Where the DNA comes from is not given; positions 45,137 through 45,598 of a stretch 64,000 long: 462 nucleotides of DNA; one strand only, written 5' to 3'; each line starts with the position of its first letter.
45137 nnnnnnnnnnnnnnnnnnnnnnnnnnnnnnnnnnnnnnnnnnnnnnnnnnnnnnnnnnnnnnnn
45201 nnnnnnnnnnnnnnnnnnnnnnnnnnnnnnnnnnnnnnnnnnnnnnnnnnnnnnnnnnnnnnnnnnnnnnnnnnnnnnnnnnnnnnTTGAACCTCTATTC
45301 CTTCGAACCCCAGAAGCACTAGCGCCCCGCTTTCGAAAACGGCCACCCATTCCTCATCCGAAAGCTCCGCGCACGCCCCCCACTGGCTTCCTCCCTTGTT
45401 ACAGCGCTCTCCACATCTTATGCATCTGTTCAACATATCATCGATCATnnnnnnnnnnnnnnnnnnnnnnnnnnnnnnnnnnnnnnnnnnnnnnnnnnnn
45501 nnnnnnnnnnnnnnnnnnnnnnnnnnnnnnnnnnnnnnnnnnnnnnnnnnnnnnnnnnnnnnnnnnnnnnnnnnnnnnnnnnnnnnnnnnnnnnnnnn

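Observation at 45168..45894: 727-bp gene desert with nested perfect inverted repeats: candidate structured ncRNA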

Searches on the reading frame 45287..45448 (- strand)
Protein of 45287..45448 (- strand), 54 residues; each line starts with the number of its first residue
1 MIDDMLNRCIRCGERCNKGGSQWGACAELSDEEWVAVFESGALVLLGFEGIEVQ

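Call 27: search_protein_families(library=pfam, proteins=[window:45287-45448:-], max_evalue=1)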
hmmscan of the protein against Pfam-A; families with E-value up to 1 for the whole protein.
seq(54 aa): 0 families

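Call 28: find_related_loci(query=window:45287-45448:-, collection=viral_contigs, flank=3000)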
Query seq(54 aa) (54 aa) in viral_contigs; peptide patterns used: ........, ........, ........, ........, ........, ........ (x = any residue, [..] = any of these).
9 stretches matched a pattern, but none encodes a relative of the query by tblastn (E <= 1e-3).
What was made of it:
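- Tried and rejected: The small protein had no relative (call 28).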

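Call 31: find_related_loci(query=A2, collection=metagenome_contigs, flank=3000)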
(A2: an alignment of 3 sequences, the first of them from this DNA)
Query A2 (54 aa) in metagenome_contigs; peptide patterns used: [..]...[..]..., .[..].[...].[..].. (x = any residue, [..] = any of these).
600 stretches matched a pattern (row limit reached: there are more); 1 encode a relative of the query (tblastn E <= 1e-3); 1 distinct loci.
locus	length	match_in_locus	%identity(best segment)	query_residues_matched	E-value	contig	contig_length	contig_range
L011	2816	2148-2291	50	4-51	2e-13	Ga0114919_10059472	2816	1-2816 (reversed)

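Call 42: find_homologous_proteins(query=A4, max_evalue=0.01)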
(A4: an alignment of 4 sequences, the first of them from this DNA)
Query A4 (4 sequences) (54 aa, profile of the alignment): 9 proteins with E <= 0.01 among 9 candidates.
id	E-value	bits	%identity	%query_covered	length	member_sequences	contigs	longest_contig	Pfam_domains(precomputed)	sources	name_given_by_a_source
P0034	8.2e-29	117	100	100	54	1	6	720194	-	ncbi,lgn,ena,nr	ncbi:MAG: hypothetical protein KAR39_01020 [Thermoplasmata archaeon]|nr:hypothetical protein [Thermo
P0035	1.5e-24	103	66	98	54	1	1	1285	-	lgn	-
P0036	1.5e-22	97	52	85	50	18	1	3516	-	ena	-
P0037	4.0e-20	89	48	85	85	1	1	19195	-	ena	-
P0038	3.1e-19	86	65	91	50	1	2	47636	-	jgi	jgi:hypothetical protein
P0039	9.5e-19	84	48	89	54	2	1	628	-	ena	-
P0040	4.2e-17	79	51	76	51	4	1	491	-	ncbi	-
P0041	6.8e-16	75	45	74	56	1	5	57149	-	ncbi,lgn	ncbi:MAG: hypothetical protein ACE5QF_04250 [Thermoplasmata archaeon]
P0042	7.6e-15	72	48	74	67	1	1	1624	-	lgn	-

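Call 43: find_encoding_contigs(protein=P0038, flank=4000, max_places=5)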
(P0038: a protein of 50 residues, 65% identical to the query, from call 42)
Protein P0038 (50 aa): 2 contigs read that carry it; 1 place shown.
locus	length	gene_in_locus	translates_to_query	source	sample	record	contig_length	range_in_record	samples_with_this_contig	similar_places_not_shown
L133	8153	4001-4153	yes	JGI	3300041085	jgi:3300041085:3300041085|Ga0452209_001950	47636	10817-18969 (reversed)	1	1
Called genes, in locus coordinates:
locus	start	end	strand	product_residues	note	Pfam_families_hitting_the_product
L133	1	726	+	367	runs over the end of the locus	PF02687:FtsX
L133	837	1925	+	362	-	PF02687:FtsX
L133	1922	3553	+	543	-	-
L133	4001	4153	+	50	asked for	-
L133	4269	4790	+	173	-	-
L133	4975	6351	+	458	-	PF01406:tRNA-synt_1e, PF09334:tRNA-synt_1g (weak), PF01921:tRNA-synt_1f (weak), PF00133:tRNA-synt_1, PF09334:tRNA-synt_1g (weak), PF09190:DALR_2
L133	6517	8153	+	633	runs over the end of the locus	PF02518:HATPase_c, PF00204:DNA_gyraseB, PF01751:Toprim, PF00986:DNA_gyraseB_C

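Call 44: find_encoding_contigs(protein=P0041, flank=5000, max_places=6)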
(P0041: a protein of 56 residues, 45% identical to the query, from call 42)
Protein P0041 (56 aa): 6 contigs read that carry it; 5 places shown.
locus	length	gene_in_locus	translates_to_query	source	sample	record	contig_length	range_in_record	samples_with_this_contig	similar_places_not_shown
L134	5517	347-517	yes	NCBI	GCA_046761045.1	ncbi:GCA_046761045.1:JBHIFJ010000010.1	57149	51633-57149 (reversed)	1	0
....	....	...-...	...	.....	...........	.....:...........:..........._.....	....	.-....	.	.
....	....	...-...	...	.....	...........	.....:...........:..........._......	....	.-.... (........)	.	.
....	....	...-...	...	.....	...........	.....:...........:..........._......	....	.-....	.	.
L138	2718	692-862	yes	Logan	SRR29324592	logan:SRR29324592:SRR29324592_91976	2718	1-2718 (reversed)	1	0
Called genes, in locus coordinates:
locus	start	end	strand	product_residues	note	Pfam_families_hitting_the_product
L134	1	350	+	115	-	?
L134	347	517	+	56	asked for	-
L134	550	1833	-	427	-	PF13440:Polysacc_synt_3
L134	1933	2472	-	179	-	PF04307:YdjM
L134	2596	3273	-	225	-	PF00005:ABC_tran, PF13304:AAA_21 (faint)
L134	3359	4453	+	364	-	PF02687:FtsX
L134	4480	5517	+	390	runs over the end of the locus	PF02687:FtsX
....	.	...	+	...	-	?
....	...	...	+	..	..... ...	-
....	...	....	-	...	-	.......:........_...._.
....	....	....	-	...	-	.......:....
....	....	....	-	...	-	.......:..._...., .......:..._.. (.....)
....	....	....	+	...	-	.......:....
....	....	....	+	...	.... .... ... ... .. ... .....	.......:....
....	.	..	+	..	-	?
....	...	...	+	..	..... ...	-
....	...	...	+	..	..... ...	-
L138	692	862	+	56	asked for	-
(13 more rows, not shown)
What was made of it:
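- The small ORF is an old resident of this neighbourhood in more distant Thermoplasmata (call 44).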

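Call 45: find_encoding_contigs(protein=P0035, flank=4000, max_places=5)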
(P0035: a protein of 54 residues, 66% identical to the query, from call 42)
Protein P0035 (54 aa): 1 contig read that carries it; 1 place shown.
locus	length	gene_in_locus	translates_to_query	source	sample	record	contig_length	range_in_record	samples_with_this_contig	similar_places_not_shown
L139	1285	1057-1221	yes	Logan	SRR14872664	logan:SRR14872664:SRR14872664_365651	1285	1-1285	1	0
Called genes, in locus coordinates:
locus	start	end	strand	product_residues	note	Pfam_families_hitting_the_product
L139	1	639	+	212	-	?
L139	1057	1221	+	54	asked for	-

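Call 46: find_encoding_contigs(protein=P0037, flank=4000, max_places=5)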
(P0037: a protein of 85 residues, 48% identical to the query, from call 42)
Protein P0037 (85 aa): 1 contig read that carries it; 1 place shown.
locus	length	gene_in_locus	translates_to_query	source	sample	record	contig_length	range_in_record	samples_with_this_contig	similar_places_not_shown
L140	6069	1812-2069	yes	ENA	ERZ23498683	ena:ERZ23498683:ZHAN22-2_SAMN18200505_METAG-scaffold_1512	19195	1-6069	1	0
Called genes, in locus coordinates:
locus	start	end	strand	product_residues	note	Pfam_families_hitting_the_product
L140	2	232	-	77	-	?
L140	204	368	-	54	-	-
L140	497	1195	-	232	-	-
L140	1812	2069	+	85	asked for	-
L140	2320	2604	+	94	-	-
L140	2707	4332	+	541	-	-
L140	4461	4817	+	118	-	-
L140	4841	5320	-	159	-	PF00708:Acylphosphatase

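Call 78: predict_structure(alignment_id=A9)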
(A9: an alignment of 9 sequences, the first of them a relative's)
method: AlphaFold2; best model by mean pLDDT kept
length: 54 residues; sequences in the alignment: 9
mean_pLDDT: 64.6   pTM: 0.37
mean pLDDT of the five models: 64.6, 60.8, 60.5, 58.7, 54.5
residues with pLDDT >= 90: 0; 70-90: 24; 50-70: 24; < 50: 6
segments of 3 or more residues with pLDDT < 50: 52-54
pLDDT, mean of each block of 10 residues (from residue 1): 67 69 74 69 52 45
secondary structure, 60 per line:
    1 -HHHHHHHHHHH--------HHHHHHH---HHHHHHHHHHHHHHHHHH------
elements in order: H2-12 H21-27 H31-48
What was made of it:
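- Closest known: Small zinc-finger micro-proteins of archaea with a C. Different: The AlphaFold model has low confidence (pLDDT 64.6, call 78), so neither fold nor zinc binding is established.
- Tried and rejected: The AlphaFold model has pLDDT 64.6, too low for a fold search (call 78).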

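Call 81: search_protein_families(library=ncbifam, proteins=[P0034], max_evalue=0.1)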
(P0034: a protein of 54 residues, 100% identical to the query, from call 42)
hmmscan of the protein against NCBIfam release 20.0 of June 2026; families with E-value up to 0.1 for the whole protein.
P0034 (54 aa): 0 families

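Call 82: search_solved_structures(query=A8, max_evalue=1)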
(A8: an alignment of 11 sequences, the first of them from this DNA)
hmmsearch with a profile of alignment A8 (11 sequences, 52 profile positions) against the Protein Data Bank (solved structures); distinct sequences matched with E-value up to 1: 5.
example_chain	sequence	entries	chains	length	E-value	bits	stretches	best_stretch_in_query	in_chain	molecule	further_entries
1kvy_A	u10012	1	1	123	0.16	14.6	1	4-30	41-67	PHOSPHOLIPASE A2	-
2k8d_A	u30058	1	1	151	0.45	13.2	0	26-41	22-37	Peptide methionine sulfoxide reductase msrB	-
9kqp_4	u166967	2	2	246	0.88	12.3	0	20-46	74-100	Chlorophyll a-b binding protein, chloroplastic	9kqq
1vhf_A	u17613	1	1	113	0.96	12.2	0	4-37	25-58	periplasmic divalent cation tolerance protein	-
7aoc_I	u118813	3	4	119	0.99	12.1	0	7-26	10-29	DNA-directed RNA polymerase I subunit RPA12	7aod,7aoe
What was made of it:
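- Tried and rejected: A PDB profile search and NCBIfam gave nothing significant (calls 81, 82).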

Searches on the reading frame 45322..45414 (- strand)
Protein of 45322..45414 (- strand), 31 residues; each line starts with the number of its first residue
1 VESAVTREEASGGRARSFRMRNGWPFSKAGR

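Call 61: search_protein_families(library=pfam, proteins=[window:45322-45414:-], max_evalue=1)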
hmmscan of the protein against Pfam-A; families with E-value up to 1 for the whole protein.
seq(31 aa): 0 families
